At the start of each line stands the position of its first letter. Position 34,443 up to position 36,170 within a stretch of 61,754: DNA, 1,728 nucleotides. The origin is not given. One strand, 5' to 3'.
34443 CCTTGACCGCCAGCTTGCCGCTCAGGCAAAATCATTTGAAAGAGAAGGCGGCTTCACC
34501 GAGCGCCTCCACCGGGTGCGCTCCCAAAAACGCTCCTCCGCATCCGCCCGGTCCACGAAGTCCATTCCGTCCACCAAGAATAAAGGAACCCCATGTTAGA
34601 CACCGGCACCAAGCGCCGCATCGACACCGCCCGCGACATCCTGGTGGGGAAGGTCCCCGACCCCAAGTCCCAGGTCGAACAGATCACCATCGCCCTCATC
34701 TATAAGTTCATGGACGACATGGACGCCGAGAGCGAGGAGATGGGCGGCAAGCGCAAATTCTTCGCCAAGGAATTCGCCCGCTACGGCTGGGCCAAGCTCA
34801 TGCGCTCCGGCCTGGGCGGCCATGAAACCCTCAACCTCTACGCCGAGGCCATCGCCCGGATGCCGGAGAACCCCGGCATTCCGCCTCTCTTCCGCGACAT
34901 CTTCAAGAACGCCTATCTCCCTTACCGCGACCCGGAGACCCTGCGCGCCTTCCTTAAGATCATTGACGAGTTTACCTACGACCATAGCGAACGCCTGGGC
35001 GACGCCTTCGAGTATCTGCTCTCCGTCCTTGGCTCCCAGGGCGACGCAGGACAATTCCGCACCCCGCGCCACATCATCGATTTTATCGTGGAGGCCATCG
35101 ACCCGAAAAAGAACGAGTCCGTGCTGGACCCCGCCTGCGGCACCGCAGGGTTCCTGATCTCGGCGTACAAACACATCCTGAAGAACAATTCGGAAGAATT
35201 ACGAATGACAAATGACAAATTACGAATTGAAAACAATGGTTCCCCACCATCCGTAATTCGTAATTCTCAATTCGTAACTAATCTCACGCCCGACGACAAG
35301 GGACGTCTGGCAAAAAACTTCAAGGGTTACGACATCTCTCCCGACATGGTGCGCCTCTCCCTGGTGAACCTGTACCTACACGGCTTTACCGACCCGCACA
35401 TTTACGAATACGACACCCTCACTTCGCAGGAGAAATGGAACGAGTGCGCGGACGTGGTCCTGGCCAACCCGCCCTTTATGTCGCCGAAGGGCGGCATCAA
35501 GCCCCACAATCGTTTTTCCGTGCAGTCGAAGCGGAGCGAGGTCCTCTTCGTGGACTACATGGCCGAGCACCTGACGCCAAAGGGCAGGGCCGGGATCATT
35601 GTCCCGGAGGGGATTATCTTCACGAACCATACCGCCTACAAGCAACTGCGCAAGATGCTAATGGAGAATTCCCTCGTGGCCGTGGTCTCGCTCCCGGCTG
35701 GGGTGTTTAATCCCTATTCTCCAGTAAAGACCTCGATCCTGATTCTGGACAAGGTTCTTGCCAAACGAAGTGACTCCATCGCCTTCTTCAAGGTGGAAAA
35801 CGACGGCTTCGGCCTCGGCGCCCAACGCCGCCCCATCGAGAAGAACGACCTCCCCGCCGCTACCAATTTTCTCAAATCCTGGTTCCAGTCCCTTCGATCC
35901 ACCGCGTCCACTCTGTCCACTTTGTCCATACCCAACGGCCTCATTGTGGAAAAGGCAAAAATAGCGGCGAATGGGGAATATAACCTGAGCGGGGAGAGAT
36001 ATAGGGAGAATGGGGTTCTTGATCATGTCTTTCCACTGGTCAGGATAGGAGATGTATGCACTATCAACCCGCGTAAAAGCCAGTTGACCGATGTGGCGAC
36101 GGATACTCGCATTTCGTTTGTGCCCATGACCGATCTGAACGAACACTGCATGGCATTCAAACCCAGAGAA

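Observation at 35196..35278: Hairpin repeat inserted in frame inside the hsdM methyltransferase domain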

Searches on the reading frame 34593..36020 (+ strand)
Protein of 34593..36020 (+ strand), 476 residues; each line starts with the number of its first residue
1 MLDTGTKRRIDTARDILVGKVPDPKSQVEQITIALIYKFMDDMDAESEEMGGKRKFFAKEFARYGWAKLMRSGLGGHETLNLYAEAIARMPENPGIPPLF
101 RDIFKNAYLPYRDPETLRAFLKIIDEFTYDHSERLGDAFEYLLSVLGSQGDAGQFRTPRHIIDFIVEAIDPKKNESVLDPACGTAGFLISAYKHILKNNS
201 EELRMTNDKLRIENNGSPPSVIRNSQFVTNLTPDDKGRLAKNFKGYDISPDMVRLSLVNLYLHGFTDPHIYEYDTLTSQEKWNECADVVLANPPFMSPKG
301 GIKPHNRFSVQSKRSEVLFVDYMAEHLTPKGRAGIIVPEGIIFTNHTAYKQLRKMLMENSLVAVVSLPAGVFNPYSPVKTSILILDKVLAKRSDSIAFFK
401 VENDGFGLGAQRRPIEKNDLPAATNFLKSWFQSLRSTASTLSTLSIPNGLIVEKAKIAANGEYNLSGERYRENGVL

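Call 14: search_solved_structures(query=window:34593-36020:+, show_alignments=3)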
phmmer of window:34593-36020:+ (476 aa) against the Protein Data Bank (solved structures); distinct sequences matched with E-value up to 0.001: 13.
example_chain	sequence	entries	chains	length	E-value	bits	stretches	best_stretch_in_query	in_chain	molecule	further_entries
5ybb_A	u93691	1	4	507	3.6e-38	134.6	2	240-431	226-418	Type I restriction-modification system methyltransferase subunit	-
2okc_A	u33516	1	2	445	7.5e-32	113.8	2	241-387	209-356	Type I restriction enzyme StySJI M protein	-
3ufb_A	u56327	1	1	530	6.9e-28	100.7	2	134-197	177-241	Type I restriction-modification system methyltransferase subunit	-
2y7c_B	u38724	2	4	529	2.6e-23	85.6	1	64-387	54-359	TYPE I RESTRICTION ENZYME ECOKI M PROTEIN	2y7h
2ar0_A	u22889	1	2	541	2.8e-23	85.5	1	64-387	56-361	Type I restriction enzyme EcoKI M protein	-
7eew_A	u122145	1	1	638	6.5e-22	81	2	242-398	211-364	Type I restriction-modification system methyltransferase subunit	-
7vru_A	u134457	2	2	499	2.7e-21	79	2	132-201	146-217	Site-specific DNA-methyltransferase (adenine-specific)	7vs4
8w0p_A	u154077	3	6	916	5e-15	58.3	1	274-388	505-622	RM.BsaXI | site-specific DNA-methyltransferase (adenine-specific)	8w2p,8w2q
7vru_B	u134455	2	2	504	3.7e-12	48.9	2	132-204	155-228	Site-specific DNA-methyltransferase (adenine-specific)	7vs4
3khk_A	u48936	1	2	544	1.3e-11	47.1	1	132-209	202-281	Type I restriction-modification system methylation subunit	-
3lkd_A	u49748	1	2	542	2.8e-11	45.9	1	245-392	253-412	Type I restriction-modification system methyltransferase subunit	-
7bst_D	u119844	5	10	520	1.1e-10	44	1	240-388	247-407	Type I restriction enzyme EcoR124II M protein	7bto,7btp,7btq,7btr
2f8l_A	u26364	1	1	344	8e-05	24.7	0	161-194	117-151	hypothetical protein lmo1582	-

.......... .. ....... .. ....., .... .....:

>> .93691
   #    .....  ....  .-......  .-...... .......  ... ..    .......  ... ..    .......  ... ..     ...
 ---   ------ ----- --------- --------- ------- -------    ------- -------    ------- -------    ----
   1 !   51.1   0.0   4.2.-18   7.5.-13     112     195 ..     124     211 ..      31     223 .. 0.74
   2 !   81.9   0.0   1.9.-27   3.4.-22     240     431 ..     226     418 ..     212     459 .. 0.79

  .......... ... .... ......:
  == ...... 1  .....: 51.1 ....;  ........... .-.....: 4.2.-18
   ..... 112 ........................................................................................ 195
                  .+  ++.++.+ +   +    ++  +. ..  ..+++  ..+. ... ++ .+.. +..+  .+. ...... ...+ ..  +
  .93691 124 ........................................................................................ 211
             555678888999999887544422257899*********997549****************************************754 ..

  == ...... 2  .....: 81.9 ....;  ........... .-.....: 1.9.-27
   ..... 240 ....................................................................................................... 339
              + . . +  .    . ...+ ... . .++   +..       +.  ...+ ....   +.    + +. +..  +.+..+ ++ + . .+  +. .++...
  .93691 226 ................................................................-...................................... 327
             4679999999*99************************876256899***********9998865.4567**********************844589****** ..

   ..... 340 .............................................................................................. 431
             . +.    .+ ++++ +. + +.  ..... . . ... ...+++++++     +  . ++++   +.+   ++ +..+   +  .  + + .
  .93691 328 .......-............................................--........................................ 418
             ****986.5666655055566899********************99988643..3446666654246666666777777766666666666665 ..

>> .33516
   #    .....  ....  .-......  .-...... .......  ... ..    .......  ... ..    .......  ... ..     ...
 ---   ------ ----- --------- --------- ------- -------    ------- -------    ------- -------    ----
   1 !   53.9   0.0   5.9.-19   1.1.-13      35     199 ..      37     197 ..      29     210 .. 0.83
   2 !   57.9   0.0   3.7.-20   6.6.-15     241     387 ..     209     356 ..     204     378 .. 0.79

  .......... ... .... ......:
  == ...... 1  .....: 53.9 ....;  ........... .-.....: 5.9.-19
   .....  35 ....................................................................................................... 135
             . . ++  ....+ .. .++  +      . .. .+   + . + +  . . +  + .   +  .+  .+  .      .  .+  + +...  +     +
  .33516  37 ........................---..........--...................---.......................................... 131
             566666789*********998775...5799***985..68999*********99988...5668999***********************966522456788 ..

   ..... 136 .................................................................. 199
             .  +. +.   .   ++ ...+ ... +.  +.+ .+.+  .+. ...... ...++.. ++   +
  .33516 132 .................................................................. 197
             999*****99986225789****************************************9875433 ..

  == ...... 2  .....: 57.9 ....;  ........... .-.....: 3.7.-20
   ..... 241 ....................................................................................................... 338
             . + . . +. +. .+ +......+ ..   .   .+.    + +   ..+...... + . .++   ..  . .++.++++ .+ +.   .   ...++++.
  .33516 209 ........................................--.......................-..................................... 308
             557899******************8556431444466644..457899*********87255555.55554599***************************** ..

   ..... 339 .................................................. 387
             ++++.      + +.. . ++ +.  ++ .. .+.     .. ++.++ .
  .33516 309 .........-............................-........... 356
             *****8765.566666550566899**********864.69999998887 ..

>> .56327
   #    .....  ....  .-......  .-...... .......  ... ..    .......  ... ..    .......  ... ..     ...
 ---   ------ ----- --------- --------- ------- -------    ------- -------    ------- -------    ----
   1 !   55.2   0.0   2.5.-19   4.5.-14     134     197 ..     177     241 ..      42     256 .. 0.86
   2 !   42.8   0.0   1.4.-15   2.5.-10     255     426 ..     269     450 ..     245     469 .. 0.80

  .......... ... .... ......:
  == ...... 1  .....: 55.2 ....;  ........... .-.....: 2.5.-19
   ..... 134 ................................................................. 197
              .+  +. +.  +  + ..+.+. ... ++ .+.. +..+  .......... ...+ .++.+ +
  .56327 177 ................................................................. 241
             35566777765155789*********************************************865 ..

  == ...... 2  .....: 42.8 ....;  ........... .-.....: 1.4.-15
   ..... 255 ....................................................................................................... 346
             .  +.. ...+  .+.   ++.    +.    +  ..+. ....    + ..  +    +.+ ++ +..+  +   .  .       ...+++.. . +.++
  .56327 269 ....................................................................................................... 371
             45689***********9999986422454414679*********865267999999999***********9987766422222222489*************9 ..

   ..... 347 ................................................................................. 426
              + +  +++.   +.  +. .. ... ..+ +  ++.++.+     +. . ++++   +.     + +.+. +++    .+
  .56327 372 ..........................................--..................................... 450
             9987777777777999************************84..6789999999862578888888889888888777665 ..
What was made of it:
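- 34593..37163 (+): hsdMS: a fused type I methyltransferase (aa 1 to about 470) and specificity subunit (two TRDs), 856 aa. This is the host gene of the insert. The best PDB matches are HsdM chains such as 5ybb and 2okc (call 14).
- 35190..35282 (+): The insert: 93 nt (S200-N230) that replace the canonical 8-codon loop. It is an ORF-less class-A heptamer-arm palindrome. PDB HsdM alignments leave query aa 196-239 unaligned, against 14 residues in 5ybb (call 14).
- PDB HsdM chains align on both sides and skip aa 196-239 (call 14).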

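Call 15: find_homologous_proteins(query=window:34593-36020:+, max_evalue=1e-20)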
Query window:34593-36020:+ (476 aa): 8000 proteins with E <= 1e-20 among 8000 candidates; the best 120 are listed.
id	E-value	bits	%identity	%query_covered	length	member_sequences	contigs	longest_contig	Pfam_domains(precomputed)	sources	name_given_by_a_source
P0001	2.6e-259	879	83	100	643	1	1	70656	PF02384.23,PF01170.25,PF01420.26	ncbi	-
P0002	2.3e-258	875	82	100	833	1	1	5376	PF02384.23,PF07669.18,PF01420.26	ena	-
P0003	1.7e-256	869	82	99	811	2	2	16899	PF02384.23,PF07669.18,PF01420.26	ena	-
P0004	1.8e-254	863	82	99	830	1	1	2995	PF02384.23,PF07669.18,PF01170.25,PF01420.26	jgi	jgi:type I restriction enzyme M protein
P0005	6.4e-254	861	83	99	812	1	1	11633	PF02384.23,PF07669.18,PF01170.25,PF01420.26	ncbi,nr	ncbi:MAG: N-6 DNA methylase [Smithellaceae bacterium]|nr:N-6 DNA methylase [Smithellaceae bacterium]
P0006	2.2e-252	856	82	100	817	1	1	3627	PF02384.23,PF07669.18,PF01170.25,PF01420.26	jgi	-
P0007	6.7e-252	854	82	100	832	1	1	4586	PF02384.23,PF07669.18,PF01170.25,PF01420.26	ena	-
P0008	1.9e-251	853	82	100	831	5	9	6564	PF02384.23,PF07669.18,PF01170.25,PF01420.26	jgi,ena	-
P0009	3.5e-251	852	80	100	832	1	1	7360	PF02384.23,PF07669.18,PF01170.25,PF01420.26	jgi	jgi:type I restriction enzyme M protein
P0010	5.9e-251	851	80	99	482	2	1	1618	PF02384.23,PF07669.18,PF01170.25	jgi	jgi:type I restriction enzyme M protein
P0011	1.4e-250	850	81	100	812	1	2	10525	PF02384.23,PF07669.18,PF01170.25,PF01420.26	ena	-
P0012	1.8e-249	846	82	100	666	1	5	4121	PF02384.23,PF07669.18,PF01170.25,PF01420.26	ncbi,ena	-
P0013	2.1e-248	843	80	100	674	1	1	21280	PF02384.23,PF07669.18,PF01420.26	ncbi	-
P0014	3.1e-248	842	81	99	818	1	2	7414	PF02384.23,PF07669.18,PF01170.25,PF01420.26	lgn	-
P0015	3.2e-248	842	81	99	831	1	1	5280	PF02384.23,PF01170.25,PF01420.26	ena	-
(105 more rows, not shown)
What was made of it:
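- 34593..37163 (+): Nearly all close homologues are the same fusion, 810-833 aa long (call 15).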

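Call 18: find_related_loci(query=window:34593-36020:+, collection=genome_contigs, flank=10000)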
Query window:34593-36020:+ (476 aa) in genome_contigs; peptide patterns used: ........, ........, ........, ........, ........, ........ (x = any residue, [..] = any of these).
599 stretches matched a pattern (row limit reached: there are more); 561 encode a relative of the query (tblastn E <= 1e-3); the best 80 are kept; 80 distinct loci.
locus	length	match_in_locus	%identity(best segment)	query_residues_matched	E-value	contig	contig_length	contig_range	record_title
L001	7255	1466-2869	81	1-475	0e+0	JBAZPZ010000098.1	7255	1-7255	MAG: Candidatus Neomarinimicrobiota bacterium isolate SO_2017_SWC_41 scaffold_8809_c1_LP-4_2017, whole genome shotgun se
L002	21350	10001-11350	81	1-474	0e+0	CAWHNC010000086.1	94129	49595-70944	MAG: Nitrospirota bacterium isolate MFD04752.bin.1.93 genome assembly, contig: contig_43731, whole genome shotgun sequen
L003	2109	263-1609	79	1-471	0e+0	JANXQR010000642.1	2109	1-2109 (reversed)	MAG: Acidobacteria bacterium isolate GL140_5_concoct_288_sub GL140_5_k141_3589373, whole genome shotgun sequence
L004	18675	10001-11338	80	1-474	0e+0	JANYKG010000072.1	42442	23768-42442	MAG: Armatimonadetes bacterium isolate GL140_5_metabinner_15 GL140_5_k141_2562667, whole genome shotgun sequence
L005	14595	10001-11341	79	1-473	0e+0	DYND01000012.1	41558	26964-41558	MAG TPA_asm: Chlorobium chlorochromatii isolate SulCav_FS08_3_46_26 SulCav_FS08_3_225_length_41558_cov_12_489290, whole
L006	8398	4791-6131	79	1-473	0e+0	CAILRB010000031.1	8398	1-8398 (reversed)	MAG: uncultured Chlorobiaceae bacterium isolate AM4_bin-525 genome assembly, contig: bin-525:031/107, whole genome shotg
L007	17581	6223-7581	78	1-475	0e+0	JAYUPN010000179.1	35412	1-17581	MAG: Rubrivivax sp. isolate GL109_DN_concoct_176 GL109_DN_concoct_176_178, whole genome shotgun sequence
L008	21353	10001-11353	79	1-473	0e+0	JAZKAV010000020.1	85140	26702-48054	MAG: Pseudomonadota bacterium isolate ADI_H3L2_1_122_18_3-bin047_1 ADIH3L21_B047_1_000000000020, whole genome shotgun se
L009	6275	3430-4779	79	1-474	0e+0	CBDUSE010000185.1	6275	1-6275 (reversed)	MAG TPA_asm: uncultured bacterium isolate SRR22302358_metabat2_11 genome assembly, contig: ERZ25746585.5767, whole genom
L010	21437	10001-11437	78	1-470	0e+0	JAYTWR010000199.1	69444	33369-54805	MAG: Burkholderiales bacterium isolate GFS_5817 GFS_5817_198, whole genome shotgun sequence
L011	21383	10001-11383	79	1-475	0e+0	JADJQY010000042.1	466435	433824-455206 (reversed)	MAG: Candidatus Eisenbacteria bacterium isolate Fred_18-Q3-R57-64_MAXAC.354 tig00351927-10-4680960, whole genome shotgun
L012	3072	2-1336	80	6-474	0e+0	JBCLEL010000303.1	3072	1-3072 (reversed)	Chloroflexota bacterium isolate SLM_LV1_BS-A02 Node_303_length_3072_cov_85.502953, whole genome shotgun sequence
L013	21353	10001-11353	78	1-475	0e+0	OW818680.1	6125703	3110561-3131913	metagenome genome assembly, chromosome: 1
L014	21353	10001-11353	77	1-475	0e+0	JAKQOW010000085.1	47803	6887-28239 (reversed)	MAG: Acidobacteriota bacterium isolate USMO_maxbin.051 k141_754870, whole genome shotgun sequence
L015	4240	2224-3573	78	1-474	0e+0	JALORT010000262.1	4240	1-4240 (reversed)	MAG: Methylotetracoccus sp. isolate Prado188 scaffold_49748, whole genome shotgun sequence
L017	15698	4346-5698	79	1-475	0e+0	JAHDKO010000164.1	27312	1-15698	MAG: Deltaproteobacteria bacterium isolate LM3-B1m k141_20452, whole genome shotgun sequence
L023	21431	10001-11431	76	1-471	0e+0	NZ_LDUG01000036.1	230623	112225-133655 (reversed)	Thiobacillus denitrificans strain RG RG36, whole genome shotgun sequence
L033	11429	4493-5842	77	1-474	0e+0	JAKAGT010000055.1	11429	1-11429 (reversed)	MAG: Bacteroidetes bacterium isolate WY2.bin60 NODE_9001_length_11429_cov_8.139975, whole genome shotgun sequence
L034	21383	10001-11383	77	1-474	0e+0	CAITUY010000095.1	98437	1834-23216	uncultured bacterium isolate AlinenLipids_bin-7679 genome assembly, contig: bin-7679:095/250, whole genome shotgun seque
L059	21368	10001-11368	75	1-471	0e+0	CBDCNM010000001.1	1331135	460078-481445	MAG: Candidatus Latescibacterota bacterium isolate f150df7c-f474-47d5-8e53-e740a55afba2 genome assembly, contig: contig_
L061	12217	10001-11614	84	1-472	0e+0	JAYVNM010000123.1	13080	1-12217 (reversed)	MAG: Akkermansiaceae bacterium isolate GL65_DN_metabat_17 GL65_DN_metabat_17_122, whole genome shotgun sequence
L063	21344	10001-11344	76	2-473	0e+0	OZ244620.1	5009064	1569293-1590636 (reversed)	MAG: uncultured Candidatus Binatia bacterium isolate a6e05b1d-2203-4d92-b789-b8e4a46226c9 genome assembly, chromosome: 1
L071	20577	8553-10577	75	1-476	0e+0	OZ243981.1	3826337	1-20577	MAG: uncultured Pedosphaera sp. isolate 3c3bcd29-09cb-4248-805a-399234c8352e genome assembly, chromosome: 1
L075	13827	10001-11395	74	1-475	0e+0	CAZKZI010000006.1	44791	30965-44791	MAG TPA_asm: uncultured Lentisphaeraceae bacterium isolate SRP178699_co1_607 genome assembly, contig: NODE_748_length_44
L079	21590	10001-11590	81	1-471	0e+0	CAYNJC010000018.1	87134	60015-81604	MAG TPA_asm: uncultured bacterium isolate SRP178699_co1_609 genome assembly, contig: NODE_178_length_87134_cov_10.159212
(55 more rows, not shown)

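Call 41: search_protein_families(library=ncbifam, proteins=[L034:12546-12911:+, L034:9223-9954:+], max_evalue=0.001)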
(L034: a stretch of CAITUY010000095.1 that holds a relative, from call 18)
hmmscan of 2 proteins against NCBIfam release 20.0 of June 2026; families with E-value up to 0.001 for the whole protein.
L034:12546-12911:+ (121 aa): 3 families
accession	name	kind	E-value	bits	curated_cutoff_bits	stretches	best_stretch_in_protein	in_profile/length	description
TIGR02436.1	TIGR02436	subfamily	1.1e-33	115.7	24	1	6-114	1-109/109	four helix bundle protein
NF008911.0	PRK12275.1-2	subfamily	1.1e-09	38.8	137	1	2-114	5-116/118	hypothetical protein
NF008912.0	PRK12275.1-6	subfamily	3.1e-08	33.7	124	1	6-116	8-114/117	hypothetical protein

L034:9223-9954:+ (243 aa): 4 families
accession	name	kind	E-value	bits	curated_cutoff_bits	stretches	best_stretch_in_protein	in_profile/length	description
TIGR04258.1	4helix_suffix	equivalog_domain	4.7e-20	71.2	40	1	142-189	2-49/49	four helix bundle suffix domain-containing protein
TIGR02436.1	TIGR02436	subfamily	7e-07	29.4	24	1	15-84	5-69/109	four helix bundle protein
NF011532.0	PRK14973.1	equivalog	1.8e-05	22.7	930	1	201-238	586-618/936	DNA topoisomerase I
NF005555.0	PRK07220.1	equivalog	3.7e-05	22.2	635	1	202-238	588-620/740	DNA topoisomerase I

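Call 54: predict_structure(alignment_id=A1)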
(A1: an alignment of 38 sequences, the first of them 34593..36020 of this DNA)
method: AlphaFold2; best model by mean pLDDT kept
length: 476 residues; sequences in the alignment: 38
mean_pLDDT: 44.6   pTM: 0.32
mean pLDDT of the five models: 44.6, 42.9, 42.0, 39.0, 37.8
residues with pLDDT >= 90: 0; 70-90: 6; 50-70: 133; < 50: 337
segments of 3 or more residues with pLDDT < 50: 15-33, 93-204, 219-349, 359-382, 385-391, 404-414, 458-476
pLDDT, mean of each block of 10 residues (from residue 1): 54 44 44 52 54 54 60 54 60 47 42 40 34 37 35 31 32 30 36 42 52 58 39 43 35 38 39 40 40 33 35 38 41 39 42 51 40 35 47 59 40 53 69 62 57 56 38 35
secondary structure, 60 per line:
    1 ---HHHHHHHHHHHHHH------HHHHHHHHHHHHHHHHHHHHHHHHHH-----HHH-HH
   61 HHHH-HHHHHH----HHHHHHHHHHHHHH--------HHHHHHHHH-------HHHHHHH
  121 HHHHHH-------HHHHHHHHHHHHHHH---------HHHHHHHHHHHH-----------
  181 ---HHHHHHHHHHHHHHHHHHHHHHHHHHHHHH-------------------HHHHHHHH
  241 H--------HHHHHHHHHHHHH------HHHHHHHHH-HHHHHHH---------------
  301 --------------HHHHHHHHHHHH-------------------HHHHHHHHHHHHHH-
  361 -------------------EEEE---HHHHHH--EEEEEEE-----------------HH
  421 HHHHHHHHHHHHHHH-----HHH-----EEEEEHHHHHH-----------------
elements in order: H4-17 H24-49 H59-64 H66-71 H76-89 H98-106 H114-126 H134-148 H158-169 H184-213 H233-241 H250-262 H269-277 H279-285 H315-326 H346-359 E380-383 H387-392 E395-401 H419-435 E449-453 H454-459
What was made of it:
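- The structure prediction failed (pLDDT 45, call 54), so surface exposure is inferred from fold topology only.
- Tried and rejected: AlphaFold2 on the M domain with 38 close homologues gave pLDDT 45 (call 54).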
